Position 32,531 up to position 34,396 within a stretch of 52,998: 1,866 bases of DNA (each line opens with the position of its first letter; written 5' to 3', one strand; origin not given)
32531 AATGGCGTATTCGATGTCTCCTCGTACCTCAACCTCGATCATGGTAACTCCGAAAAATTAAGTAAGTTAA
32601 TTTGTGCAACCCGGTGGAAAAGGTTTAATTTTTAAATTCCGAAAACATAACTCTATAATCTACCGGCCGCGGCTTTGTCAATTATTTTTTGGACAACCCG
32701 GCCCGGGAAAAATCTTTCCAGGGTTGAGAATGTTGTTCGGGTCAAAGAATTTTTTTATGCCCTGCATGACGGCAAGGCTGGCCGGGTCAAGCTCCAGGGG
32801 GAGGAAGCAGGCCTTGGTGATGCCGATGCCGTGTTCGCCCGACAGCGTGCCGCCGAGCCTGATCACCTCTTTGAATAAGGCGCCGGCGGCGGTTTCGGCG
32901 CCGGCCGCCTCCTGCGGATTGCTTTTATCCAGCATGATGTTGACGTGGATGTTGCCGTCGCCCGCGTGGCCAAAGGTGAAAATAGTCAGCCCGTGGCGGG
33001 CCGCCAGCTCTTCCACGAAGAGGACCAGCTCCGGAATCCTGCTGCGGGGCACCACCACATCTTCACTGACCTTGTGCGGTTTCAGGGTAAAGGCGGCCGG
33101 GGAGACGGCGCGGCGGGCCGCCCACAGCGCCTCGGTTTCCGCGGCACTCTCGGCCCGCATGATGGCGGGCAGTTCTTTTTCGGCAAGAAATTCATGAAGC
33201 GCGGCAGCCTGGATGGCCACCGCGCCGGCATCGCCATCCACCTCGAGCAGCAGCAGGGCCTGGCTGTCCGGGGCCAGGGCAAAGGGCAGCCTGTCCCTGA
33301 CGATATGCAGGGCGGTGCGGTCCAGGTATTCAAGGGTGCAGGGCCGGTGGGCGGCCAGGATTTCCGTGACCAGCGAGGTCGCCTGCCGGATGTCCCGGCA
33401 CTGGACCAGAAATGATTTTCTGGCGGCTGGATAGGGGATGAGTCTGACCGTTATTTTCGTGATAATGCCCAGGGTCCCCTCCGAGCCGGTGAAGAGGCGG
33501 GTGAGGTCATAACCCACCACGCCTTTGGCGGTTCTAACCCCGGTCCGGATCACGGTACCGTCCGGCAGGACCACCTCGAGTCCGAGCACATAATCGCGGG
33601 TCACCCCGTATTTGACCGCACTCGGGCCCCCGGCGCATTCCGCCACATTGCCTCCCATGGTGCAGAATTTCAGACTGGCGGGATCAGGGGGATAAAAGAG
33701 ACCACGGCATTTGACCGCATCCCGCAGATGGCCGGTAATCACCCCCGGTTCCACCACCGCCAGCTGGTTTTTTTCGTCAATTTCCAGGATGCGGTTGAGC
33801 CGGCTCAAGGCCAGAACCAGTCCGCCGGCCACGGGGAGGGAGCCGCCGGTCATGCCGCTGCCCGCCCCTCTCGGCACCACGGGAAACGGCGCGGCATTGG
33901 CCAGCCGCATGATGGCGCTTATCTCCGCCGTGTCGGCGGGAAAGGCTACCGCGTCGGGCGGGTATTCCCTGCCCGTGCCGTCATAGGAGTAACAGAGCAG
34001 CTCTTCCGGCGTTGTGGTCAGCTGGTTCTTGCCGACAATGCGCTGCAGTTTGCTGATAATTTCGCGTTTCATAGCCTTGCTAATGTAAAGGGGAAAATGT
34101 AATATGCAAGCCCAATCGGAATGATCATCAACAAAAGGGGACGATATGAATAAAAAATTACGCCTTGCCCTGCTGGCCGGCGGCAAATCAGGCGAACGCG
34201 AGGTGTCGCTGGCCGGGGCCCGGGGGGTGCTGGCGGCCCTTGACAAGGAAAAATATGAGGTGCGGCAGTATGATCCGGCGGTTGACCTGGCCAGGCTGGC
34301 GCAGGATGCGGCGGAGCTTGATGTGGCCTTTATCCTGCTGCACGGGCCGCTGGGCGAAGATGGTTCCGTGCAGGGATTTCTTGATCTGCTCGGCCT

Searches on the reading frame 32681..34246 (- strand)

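Call 62: search_protein_families(library=pfam, proteins=[window:32681-34246:-], max_evalue=0.00001)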
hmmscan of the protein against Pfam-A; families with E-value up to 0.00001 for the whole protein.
window:32681-34246:- (522 aa): 2 families
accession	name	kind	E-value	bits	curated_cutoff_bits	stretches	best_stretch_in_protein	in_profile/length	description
PF02913.24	FAD-oxidase_C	-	1.4e-63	215.4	21.2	1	273-512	2-248/248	FAD linked oxidases, C-terminal domain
PF01565.28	FAD_binding_4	-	9.5e-44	148.9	26.4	1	97-236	1-139/139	FAD binding domain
